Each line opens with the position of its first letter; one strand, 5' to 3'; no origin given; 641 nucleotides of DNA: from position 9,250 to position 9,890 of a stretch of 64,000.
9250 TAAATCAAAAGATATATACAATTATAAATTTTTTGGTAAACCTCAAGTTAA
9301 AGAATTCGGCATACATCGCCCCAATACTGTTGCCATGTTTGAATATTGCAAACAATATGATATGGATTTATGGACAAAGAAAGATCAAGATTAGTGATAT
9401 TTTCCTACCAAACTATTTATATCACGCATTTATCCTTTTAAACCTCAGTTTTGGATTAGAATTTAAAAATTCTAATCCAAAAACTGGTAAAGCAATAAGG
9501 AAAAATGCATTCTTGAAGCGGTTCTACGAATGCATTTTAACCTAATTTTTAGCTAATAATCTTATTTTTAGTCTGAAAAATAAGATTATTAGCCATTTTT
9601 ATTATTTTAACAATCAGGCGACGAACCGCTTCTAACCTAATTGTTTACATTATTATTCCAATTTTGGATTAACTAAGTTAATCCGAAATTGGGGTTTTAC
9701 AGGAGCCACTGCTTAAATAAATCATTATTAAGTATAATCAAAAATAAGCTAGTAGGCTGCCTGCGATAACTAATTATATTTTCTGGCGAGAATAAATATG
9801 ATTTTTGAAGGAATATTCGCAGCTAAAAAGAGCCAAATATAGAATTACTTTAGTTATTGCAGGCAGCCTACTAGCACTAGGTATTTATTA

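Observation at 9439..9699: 261-bp mirror-symmetric five-hairpin element with complementary (kissing-type) loops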

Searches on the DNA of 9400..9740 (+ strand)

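Call 26: search_dna_similar(query=window:9439-9699:+, collection=plasmids, mode=distant, max_rows=25)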
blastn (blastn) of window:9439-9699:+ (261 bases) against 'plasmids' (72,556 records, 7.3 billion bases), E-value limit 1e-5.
No match.

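Call 56: search_rna_families(source=window, start=9400, end=9740, threshold=evalue, max_evalue=1)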
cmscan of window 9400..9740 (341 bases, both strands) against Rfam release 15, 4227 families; matches with E-value up to 1: 18.
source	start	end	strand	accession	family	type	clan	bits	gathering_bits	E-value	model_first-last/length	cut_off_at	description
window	9551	9594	-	RF04225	MIR7502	Gene; miRNA;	-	25.1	71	0.85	1-143/143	no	MIR7502 microRNA precursor family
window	9550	9595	-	RF04099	MIR837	Gene; miRNA;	-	24.7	117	0.0081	1-122/122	no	MIR837 microRNA precursor family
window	9423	9511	-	RF04099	MIR837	Gene; miRNA;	-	23.4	117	0.019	1-122/122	no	MIR837 microRNA precursor family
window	9463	9557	-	RF00616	LhrC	Gene; sRNA;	CL00114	23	110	0.26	1-111/111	no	Listeria LhrC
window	9444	9491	-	RF00950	mir-927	Gene; miRNA;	-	22.8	60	0.088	1-86/86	no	mir-927 microRNA precursor family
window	9479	9610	-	RF02452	ncr1575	Gene; sRNA;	-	22.5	60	0.39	1-212/212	no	Bacillus sRNA ncr1575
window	9555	9590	+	RF04069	MIR6135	Gene; miRNA;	-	21.4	99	0.39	1-122/122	no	MIR6135 microRNA precursor family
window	9643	9703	+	RF04211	MIR5185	Gene; miRNA;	-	21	101.7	0.092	1-111/111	no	MIR5185 microRNA precursor family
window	9650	9700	+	RF04145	MIR8706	Gene; miRNA;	-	20.4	95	0.17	1-101/101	no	MIR8706 microRNA precursor family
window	9481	9631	-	RF02696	Teg49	Gene; sRNA;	-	19.8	186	0.66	1-196/196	no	Teg49 sRNA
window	9552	9600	+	RF04343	Plastid-psbA-2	Cis-reg;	CL00153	19.2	55.8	0.37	1-60/60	no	Plastid-psbA-2 3UTR RNA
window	9422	9512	-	RF03664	MIR6288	Gene; miRNA;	-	18.8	74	0.38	1-92/92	no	MIR6288 microRNA precursor family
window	9450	9481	+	RF04145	MIR8706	Gene; miRNA;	-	18.7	95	0.46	1-101/101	no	MIR8706 microRNA precursor family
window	9550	9595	-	RF03940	MIR9563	Gene; miRNA;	-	18.1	90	0.73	1-127/127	no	MIR9563 microRNA precursor family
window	9549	9596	-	RF04128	MIR8562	Gene; miRNA;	-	17.4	211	0.54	1-242/242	no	MIR8562 microRNA precursor family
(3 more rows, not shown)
